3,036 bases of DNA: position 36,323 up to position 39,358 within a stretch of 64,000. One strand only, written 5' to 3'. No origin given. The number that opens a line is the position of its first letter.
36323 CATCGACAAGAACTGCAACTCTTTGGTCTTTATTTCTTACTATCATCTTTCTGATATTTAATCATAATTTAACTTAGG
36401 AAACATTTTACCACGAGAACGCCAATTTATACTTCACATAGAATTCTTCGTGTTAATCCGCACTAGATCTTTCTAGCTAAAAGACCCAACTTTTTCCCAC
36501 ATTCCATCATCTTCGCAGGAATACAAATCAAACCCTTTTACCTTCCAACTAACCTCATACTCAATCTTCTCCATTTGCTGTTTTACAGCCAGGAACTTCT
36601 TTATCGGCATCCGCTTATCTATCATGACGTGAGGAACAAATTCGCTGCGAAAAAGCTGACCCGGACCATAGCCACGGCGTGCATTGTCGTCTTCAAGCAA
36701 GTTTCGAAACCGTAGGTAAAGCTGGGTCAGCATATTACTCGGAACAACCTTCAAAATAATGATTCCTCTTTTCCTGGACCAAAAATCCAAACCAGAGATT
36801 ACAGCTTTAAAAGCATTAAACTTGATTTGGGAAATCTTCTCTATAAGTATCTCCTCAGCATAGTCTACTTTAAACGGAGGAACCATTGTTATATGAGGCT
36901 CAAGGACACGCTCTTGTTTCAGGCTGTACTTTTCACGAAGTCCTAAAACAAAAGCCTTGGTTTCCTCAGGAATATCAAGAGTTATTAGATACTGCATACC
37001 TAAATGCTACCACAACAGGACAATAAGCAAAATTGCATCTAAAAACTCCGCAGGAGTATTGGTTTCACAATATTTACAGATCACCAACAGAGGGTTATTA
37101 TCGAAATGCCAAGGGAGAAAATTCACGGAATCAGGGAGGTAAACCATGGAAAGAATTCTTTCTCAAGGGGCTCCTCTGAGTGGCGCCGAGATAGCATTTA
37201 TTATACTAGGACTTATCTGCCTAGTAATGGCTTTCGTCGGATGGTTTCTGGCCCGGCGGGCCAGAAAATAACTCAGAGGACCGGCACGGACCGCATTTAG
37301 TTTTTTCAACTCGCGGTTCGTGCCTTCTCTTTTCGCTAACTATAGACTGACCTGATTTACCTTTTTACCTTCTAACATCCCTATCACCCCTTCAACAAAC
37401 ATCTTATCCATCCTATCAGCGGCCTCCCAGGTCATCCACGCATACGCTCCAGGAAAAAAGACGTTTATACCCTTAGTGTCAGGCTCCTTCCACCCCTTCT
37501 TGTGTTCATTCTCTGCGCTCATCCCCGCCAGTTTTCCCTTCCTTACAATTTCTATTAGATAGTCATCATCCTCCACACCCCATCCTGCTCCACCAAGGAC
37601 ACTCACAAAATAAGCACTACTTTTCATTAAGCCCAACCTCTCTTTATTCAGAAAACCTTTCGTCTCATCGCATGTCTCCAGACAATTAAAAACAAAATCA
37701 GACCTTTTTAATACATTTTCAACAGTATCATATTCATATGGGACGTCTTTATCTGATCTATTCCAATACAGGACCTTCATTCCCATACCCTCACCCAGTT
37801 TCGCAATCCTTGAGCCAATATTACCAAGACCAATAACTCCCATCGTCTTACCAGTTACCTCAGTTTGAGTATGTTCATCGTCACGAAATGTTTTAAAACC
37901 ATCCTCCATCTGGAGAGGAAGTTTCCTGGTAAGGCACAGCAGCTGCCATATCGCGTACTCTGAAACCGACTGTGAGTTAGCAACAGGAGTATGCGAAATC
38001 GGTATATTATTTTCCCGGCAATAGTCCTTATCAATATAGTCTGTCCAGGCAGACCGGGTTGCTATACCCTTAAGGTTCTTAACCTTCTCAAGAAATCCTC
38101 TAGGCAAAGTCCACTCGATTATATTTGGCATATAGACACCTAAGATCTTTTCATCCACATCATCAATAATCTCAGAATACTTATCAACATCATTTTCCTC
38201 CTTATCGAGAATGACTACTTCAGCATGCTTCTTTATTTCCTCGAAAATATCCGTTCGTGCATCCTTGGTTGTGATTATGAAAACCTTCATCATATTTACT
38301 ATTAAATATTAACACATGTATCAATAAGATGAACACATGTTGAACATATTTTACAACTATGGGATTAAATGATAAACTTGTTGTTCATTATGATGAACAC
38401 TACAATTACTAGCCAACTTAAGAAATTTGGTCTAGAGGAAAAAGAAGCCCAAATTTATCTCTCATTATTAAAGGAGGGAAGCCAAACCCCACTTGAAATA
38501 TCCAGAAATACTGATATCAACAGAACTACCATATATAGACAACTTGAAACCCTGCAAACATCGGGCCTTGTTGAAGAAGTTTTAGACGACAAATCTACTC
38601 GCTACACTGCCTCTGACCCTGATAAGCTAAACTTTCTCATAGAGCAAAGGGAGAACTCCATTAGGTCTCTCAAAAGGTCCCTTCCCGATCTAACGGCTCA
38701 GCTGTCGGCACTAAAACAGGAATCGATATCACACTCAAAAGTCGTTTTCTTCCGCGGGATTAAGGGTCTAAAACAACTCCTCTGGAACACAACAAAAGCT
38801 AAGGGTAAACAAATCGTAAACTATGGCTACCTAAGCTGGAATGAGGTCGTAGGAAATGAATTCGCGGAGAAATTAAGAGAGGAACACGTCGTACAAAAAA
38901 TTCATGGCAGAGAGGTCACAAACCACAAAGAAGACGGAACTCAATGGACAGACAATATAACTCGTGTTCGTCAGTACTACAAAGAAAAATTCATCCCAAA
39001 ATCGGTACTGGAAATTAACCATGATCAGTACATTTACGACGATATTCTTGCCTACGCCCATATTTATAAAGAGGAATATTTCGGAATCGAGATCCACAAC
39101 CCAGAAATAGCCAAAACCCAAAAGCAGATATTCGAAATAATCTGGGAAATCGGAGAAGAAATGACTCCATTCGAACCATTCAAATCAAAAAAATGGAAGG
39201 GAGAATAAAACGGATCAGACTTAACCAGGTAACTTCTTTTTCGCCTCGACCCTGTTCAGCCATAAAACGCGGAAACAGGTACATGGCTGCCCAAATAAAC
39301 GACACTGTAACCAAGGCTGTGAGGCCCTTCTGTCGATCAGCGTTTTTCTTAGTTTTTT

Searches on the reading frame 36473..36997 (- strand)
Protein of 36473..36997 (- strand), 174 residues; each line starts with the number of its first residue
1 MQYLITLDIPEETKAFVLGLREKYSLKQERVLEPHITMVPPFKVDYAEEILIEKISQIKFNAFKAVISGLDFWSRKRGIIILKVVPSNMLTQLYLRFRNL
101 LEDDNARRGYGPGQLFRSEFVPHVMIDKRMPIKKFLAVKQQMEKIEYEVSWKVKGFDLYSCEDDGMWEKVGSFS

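Call 3: search_protein_families(library=pfam, proteins=[window:36473-36997:-], max_evalue=0.01)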
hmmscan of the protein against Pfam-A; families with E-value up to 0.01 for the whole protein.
window:36473-36997:- (174 aa): 2 families
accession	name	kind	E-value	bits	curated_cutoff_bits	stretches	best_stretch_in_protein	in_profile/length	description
PF13563.12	2_5_RNA_ligase2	-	4e-12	46.9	27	1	10-164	2-151/152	2'-5' RNA ligase superfamily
PF02834.22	LigT_PEase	-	5.5e-06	26.9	23.3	1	17-77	11-84/87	LigT like Phosphoesterase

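Call 4: search_protein_families(library=ncbifam, proteins=[window:36473-36997:-], max_evalue=0.01)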
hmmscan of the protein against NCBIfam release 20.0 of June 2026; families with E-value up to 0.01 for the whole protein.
window:36473-36997:- (174 aa): 2 families
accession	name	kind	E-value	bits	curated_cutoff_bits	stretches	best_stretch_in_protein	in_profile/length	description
NF010223.0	PRK13679.1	equivalog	1.5e-08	34.7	129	1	10-173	10-165/170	hypothetical protein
TIGR02258.1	2_5_ligase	equivalog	2.9e-07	30.6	65.7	1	4-162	4-164/180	RNA 2',3'-cyclic phosphodiesterase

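Call 29: find_homologous_proteins(query=window:36473-36997:-)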
Query window:36473-36997:- (174 aa): 2 proteins with E <= 0.001 among 37 candidates.
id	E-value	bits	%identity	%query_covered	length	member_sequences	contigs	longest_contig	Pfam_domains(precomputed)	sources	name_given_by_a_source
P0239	8.2e-111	386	100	100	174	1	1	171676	PF02834.23,PF13563.13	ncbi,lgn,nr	ncbi:2'-5' RNA ligase family protein [Candidatus Dojkabacteria bacterium]|nr:2'-5' RNA ligase family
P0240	2.8e-37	146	40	99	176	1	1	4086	PF13563.13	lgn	-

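Call 30: search_solved_structures(query=window:36473-36997:-, max_evalue=1, show_alignments=3)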
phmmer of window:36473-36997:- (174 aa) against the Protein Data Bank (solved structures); distinct sequences matched with E-value up to 1: 0.

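Call 51: search_protein_families(library=padloc, proteins=[window:36473-36997:-], max_evalue=0.01)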
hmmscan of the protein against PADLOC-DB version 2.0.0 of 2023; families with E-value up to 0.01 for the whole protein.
window:36473-36997:- (174 aa): 0 families

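Call 60: search_protein_families(library=phrogs, proteins=[window:36473-36997:-], max_evalue=0.001)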
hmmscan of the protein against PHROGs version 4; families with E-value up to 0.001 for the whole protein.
window:36473-36997:- (174 aa): 0 families

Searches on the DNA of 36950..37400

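Call 46: search_rna_families(source=window, start=36950, end=37400, threshold=evalue, max_evalue=1)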
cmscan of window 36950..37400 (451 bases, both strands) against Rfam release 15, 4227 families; matches with E-value up to 1: 0.
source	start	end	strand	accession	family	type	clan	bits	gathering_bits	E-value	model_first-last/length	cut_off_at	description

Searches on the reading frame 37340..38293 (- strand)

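Call 3: search_protein_families(library=pfam, proteins=[window:37340-38293:-], max_evalue=0.01)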
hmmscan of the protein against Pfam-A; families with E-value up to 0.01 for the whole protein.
window:37340-38293:- (317 aa): 3 families
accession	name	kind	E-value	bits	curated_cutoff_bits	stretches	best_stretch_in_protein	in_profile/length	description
PF02826.25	2-Hacid_dh_C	-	1.7e-27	96.4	25.1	1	136-258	24-149/178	D-isomer specific 2-hydroxyacid dehydrogenase, NAD binding domain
PF00389.36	2-Hacid_dh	-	1.8e-15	57.3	24.6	1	10-314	8-131/134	D-isomer specific 2-hydroxyacid dehydrogenase, catalytic domain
PF03446.21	NAD_binding_2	-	0.00037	21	21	1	151-218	2-76/161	NAD binding domain of 6-phosphogluconate dehydrogenase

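Call 4: search_protein_families(library=ncbifam, proteins=[window:37340-38293:-], max_evalue=0.01)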
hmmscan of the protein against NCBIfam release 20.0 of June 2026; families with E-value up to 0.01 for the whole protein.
window:37340-38293:- (317 aa): 22 families
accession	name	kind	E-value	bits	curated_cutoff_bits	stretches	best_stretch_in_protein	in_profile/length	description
NF009714.1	PRK13243.1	equivalog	6.9e-28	97.9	455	1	3-310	4-316/332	glyoxylate reductase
NF008759.0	PRK11790.1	equivalog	4.9e-27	94.6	404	1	11-259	11-263/410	phosphoglycerate dehydrogenase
TIGR01327.1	PGDH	equivalog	6.9e-26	91.1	454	1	35-314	22-308/525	phosphoglycerate dehydrogenase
NF005387.0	PRK06932.1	equivalog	1.1e-21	77.1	492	1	63-259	55-256/314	2-hydroxyacid dehydrogenase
NF005069.0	PRK06487.1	equivalog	1.3e-21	77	448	1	61-316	57-320/320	2-hydroxyacid dehydrogenase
NF011938.0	PRK15409.1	equivalog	2.1e-20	73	492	1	2-260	1-262/324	glyoxylate/hydroxypyruvate reductase GhrB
NF006263.0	PRK08410.1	equivalog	3e-20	72.9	389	1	63-255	53-251/311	D-2-hydroxyacid dehydrogenase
NF005027.0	PRK06436.1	equivalog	7.4e-20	71.3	261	1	72-232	48-208/303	2-hydroxyacid dehydrogenase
NF000492.1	vanH_gen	exception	2.6e-18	66.1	540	1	74-259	67-248/312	D-lactate dehydrogenase VanH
NF041369.1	Dhydh_Halo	equivalog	5.8e-18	65.1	400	1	75-259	57-245/305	D-2-hydroxyacid dehydrogenase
NF005750.0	PRK07574.1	equivalog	1.4e-16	60.5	329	1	19-259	65-307/386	NAD-dependent formate dehydrogenase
NF001309.0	PRK00257.1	equivalog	3.3e-15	55.9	434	1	74-254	59-225/379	4-phosphoerythronate dehydrogenase PdxB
NF009127.0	PRK12480.1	equivalog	1.2e-13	50.7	579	1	73-260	69-258/330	D-lactate dehydrogenase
NF006374.0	PRK08605.1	subfamily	1.3e-12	47.4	356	1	73-260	69-260/332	D-lactate dehydrogenase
NF000371.1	vanH_Agroup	exception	6.7e-12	45.2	700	1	73-259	71-253/322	VanH-A/VanH-Pt family D-lactate dehydrogenase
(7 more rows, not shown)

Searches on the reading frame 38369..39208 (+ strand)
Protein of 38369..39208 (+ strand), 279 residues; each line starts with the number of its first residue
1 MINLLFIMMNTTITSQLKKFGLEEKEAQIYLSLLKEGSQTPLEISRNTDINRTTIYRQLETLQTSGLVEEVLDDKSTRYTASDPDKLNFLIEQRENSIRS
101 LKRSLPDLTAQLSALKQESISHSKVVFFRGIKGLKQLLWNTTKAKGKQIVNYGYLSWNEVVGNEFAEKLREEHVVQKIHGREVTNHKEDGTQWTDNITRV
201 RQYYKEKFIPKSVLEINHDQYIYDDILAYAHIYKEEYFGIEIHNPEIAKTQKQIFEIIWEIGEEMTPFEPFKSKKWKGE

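Call 3: search_protein_families(library=pfam, proteins=[window:38369-39208:+], max_evalue=0.01)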
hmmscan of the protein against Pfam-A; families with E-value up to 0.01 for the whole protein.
window:38369-39208:+ (279 aa): 13 families
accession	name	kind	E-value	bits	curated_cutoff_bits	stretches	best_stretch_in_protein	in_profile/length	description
PF01978.25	TrmB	-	3.6e-16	59.2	25.6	1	17-84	1-67/68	Sugar-specific transcriptional regulator TrmB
PF01022.26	HTH_5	-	3.1e-06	27.4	22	1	31-69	8-46/47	Bacterial regulatory protein, arsR family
PF25213.1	HVO_A0261_N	-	3.5e-06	27.2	35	1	31-74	17-58/86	HVO_A0261 N-terminal domain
PF01475.25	FUR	-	2.7e-05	24.7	23.1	1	45-104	36-96/121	Ferric uptake regulator family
PF12840.13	HTH_20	-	5.8e-05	23.4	27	1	30-71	10-51/51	Helix-turn-helix domain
PF09339.16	HTH_IclR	-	8.6e-05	22.7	22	1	35-70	13-50/52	IclR helix-turn-helix domain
PF13463.12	HTH_27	-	0.00021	21.9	22.2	1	25-82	4-65/68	Winged helix DNA-binding domain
PF13412.12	HTH_24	-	0.00022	21.2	21.9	1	25-69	4-48/48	Winged helix-turn-helix DNA-binding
PF13551.12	HTH_29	-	0.00028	21.4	28.1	1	31-74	5-46/64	Winged helix-turn helix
PF18517.6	LZ3wCH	-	0.00059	20.2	26.1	1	182-208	9-35/55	Leucine zipper with capping helix domain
PF08279.18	HTH_11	-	0.0015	18.8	25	1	31-66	7-43/55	HTH domain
PF24033.1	DUF7342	-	0.0023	18.4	31.6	1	38-118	17-99/150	Family of unknown function (DUF7342)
PF21476.4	PF0610-like_N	-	0.0037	17.9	33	0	32-63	8-39/50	PF0610-like, N-terminal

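Call 4: search_protein_families(library=ncbifam, proteins=[window:38369-39208:+], max_evalue=0.01)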
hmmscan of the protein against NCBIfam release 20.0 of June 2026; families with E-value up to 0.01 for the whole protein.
window:38369-39208:+ (279 aa): 13 families
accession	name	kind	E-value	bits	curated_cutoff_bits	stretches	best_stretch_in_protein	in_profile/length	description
NF047390.1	TransRegTrmBL1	equivalog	1.3e-07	30.9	650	1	8-109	1-102/341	HTH-type sugar sensing transcriptional regulator TrmBL1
NF047392.1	TransRegTrmBHalo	equivalog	2.3e-07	30.2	500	1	12-87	8-82/349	HTH-type sugar sensing transcriptional regulator TrmB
TIGR01884.1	cas_HTH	subfamily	6.6e-07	28.9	60.2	1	12-81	130-198/202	CRISPR-associated CARF protein Csa3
NF053606.1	Sta1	subfamily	8e-07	29.1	80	1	20-77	16-73/100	Sta1 family transcriptional regulator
NF040851.1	tran_reg_TrmB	equivalog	2.9e-05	23.4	600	1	9-95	3-87/338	HTH-type sugar-sensing transcriptional regulator TrmB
NF040939.2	trans_reg_lrs14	equivalog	5.8e-05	23.1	90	1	20-73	17-71/103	Lrs14 family HTH-type transcriptional regulator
NF007341.0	PRK09834.1-3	equivalog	6.8e-05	22.1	269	1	33-80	22-69/274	DNA-binding transcriptional regulator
NF047406.1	TransRegPerRTherm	equivalog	0.00014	22.1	200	1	49-130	39-120/130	manganese-dependent transcriptional regulator PerR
NF007339.0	PRK09834.1-1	equivalog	0.0011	18.3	299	1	35-80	35-80/271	DNA-binding transcriptional regulator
NF047906.1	CdPbTransRegCmtR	equivalog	0.002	18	150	1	27-85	24-81/104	Cd(II)/Pb(II)-sensing metalloregulatory transcriptional regulator CmtR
NF033789.1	repress_SdpR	subfamily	0.002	18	100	1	31-79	14-62/79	autorepressor SdpR family transcription factor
NF033788.1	HTH_metalloreg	subfamily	0.0027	17.5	55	1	28-85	15-72/77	metalloregulator ArsR/SmtB family transcription factor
NF033545.0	transpos_IS630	equivalog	0.0066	15.9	100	1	31-125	5-101/299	IS630 family transposase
